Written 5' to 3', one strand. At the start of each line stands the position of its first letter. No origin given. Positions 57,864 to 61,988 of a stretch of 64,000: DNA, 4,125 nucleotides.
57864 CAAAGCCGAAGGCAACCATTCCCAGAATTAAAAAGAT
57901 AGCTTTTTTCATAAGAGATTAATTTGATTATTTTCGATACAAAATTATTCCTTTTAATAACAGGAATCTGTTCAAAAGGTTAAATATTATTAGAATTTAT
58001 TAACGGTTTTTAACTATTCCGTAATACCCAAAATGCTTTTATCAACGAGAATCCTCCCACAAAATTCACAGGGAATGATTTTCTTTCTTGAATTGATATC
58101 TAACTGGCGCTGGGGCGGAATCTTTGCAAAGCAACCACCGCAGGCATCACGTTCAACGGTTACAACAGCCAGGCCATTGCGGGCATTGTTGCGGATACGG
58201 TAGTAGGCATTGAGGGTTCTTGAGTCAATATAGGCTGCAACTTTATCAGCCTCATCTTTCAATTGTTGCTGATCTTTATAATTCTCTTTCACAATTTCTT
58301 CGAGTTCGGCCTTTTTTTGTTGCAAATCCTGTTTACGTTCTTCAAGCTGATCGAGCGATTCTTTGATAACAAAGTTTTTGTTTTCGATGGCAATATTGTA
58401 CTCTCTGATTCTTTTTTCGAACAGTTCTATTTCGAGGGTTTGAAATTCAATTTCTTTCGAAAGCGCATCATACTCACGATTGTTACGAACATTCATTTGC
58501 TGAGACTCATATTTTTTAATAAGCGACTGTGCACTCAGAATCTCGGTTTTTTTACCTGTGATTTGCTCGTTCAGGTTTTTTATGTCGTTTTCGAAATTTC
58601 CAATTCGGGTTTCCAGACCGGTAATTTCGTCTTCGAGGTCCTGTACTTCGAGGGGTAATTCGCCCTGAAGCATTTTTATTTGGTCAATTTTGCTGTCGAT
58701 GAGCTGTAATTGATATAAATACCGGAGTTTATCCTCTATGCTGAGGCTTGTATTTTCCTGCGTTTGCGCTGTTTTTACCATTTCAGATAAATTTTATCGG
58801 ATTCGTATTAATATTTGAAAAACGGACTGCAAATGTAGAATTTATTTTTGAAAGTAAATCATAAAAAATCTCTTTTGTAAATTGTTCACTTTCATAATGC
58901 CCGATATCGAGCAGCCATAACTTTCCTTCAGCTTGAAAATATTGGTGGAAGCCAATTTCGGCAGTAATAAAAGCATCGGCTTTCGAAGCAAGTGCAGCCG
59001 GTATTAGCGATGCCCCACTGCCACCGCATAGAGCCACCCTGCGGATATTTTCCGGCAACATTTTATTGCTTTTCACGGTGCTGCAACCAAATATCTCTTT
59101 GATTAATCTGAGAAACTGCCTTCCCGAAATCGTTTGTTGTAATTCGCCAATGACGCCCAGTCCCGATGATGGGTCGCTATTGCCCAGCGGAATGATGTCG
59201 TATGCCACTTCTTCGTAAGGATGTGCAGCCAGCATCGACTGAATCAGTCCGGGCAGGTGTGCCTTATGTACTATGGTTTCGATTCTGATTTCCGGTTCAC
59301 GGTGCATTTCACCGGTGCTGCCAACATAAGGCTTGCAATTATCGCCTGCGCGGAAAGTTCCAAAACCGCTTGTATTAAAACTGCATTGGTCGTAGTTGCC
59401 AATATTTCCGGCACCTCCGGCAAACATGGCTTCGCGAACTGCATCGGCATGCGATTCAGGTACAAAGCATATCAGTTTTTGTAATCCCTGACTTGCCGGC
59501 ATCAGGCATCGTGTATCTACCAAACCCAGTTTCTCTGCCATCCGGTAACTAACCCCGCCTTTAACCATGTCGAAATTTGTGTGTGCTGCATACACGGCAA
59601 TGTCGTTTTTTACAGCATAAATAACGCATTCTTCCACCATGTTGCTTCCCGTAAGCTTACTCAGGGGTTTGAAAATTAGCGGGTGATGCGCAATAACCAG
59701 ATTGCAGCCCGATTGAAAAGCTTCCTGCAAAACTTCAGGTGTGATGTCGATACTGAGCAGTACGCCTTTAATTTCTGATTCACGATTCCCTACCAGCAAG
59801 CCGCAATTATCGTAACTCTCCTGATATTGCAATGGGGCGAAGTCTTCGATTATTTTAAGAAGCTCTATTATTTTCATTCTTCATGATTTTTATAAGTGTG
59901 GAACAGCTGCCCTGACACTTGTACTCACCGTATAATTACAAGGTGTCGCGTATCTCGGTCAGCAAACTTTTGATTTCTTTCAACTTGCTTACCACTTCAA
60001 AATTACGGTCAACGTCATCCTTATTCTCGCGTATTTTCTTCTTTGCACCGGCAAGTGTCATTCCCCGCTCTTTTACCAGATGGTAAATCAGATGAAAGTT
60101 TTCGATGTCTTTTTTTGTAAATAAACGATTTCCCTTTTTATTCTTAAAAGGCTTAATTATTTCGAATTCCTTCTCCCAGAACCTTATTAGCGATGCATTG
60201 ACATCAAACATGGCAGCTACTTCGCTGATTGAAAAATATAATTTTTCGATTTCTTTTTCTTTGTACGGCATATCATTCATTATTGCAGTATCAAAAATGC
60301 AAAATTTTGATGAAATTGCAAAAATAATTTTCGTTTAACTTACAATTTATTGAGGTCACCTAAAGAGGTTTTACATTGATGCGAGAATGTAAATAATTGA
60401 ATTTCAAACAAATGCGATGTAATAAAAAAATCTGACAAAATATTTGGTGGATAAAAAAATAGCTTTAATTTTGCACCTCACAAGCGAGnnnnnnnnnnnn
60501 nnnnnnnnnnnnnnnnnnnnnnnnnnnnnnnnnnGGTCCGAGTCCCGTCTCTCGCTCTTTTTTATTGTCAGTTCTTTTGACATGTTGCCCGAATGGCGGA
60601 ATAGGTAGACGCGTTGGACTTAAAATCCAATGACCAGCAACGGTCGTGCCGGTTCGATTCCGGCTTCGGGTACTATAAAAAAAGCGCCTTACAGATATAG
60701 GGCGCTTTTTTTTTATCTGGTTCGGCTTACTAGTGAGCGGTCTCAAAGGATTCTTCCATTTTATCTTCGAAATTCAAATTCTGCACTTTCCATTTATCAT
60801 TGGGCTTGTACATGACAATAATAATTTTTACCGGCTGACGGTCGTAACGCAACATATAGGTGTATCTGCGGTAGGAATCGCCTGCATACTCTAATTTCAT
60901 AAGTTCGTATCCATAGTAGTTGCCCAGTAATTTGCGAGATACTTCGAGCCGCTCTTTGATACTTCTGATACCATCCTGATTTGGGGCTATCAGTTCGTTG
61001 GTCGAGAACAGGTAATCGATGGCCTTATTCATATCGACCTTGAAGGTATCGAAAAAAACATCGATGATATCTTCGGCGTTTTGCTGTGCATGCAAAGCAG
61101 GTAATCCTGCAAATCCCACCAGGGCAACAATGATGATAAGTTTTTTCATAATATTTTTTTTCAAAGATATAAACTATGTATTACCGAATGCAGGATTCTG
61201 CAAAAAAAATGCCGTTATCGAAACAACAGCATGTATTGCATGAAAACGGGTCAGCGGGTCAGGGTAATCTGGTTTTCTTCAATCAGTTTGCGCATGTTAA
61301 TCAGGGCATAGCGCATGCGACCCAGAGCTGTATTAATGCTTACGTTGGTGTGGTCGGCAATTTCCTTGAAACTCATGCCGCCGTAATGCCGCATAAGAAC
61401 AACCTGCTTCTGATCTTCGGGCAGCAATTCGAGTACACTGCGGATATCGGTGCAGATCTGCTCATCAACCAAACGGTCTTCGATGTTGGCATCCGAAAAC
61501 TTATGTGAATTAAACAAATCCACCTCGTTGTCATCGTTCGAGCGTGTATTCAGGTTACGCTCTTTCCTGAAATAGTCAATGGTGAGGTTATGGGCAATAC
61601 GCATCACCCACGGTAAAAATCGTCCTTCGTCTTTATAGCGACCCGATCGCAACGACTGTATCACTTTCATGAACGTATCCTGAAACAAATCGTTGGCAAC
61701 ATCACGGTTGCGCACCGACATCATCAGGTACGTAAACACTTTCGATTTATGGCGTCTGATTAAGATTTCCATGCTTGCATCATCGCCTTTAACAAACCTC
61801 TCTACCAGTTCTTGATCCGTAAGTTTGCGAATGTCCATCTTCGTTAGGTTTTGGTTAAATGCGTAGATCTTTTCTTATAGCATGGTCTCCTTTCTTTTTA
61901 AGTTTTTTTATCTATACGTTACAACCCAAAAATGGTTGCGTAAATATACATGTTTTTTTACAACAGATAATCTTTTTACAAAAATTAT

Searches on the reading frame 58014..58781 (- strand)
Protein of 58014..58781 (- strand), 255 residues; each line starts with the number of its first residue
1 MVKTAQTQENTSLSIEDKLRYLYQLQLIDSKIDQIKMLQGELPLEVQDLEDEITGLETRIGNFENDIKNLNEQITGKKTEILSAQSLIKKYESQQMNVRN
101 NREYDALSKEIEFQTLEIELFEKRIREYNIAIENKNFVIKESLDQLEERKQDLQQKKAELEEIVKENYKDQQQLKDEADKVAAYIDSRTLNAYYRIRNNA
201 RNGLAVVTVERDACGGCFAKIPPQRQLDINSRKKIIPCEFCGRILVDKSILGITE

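Call 22: search_protein_families(library=pfam, proteins=[window:58014-58781:-], max_evalue=0.00001)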
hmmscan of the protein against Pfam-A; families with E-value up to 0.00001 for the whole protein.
window:58014-58781:- (255 aa): 1 family
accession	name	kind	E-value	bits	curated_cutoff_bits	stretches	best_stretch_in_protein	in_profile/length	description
PF02591.20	Zn_ribbon_9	-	3e-12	46.9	29.1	1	213-245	1-33/33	C4-type zinc ribbon domain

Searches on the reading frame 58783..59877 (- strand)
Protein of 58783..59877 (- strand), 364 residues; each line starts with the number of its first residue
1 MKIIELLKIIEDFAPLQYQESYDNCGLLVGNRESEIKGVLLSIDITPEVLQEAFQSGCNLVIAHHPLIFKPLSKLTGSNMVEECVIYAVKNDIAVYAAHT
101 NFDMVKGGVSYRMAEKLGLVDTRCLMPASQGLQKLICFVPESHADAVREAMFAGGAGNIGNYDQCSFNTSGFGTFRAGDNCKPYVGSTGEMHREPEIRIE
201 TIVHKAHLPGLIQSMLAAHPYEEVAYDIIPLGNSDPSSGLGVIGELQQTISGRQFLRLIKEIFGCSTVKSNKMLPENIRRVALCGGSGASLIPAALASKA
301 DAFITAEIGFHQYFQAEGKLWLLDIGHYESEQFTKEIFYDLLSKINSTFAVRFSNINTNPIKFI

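Call 22: search_protein_families(library=pfam, proteins=[window:58783-59877:-], max_evalue=0.00001)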
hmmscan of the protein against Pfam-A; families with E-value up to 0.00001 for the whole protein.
window:58783-59877:- (364 aa): 1 family
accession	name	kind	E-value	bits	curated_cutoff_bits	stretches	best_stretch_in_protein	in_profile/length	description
PF01784.24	DUF34_NIF3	-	1e-74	251.8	23.4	1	1-360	1-256/256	Duf34/NIF3 (NGG1p interacting factor 3)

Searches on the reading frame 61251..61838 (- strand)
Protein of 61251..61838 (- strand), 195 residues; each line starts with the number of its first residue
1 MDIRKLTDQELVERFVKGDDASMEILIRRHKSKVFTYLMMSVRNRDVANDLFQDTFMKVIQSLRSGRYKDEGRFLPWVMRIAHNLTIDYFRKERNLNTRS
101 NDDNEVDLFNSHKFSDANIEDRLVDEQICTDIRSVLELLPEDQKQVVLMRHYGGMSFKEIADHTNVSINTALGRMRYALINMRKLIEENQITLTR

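Call 22: search_protein_families(library=pfam, proteins=[window:61251-61838:-], max_evalue=0.00001)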
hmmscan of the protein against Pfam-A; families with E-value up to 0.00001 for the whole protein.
window:61251-61838:- (195 aa): 3 families
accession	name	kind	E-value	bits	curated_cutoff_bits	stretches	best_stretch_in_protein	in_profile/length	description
PF04542.20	Sigma70_r2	-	2.5e-13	50.1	24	1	26-94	1-69/71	Sigma-70 region 2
PF08281.18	Sigma70_r4_2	-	1.5e-11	44.2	25.7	1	131-170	3-42/54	Sigma-70, region 4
PF04545.22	Sigma70_r4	-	2.5e-08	33.8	24.1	1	136-184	2-50/50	Sigma-70, region 4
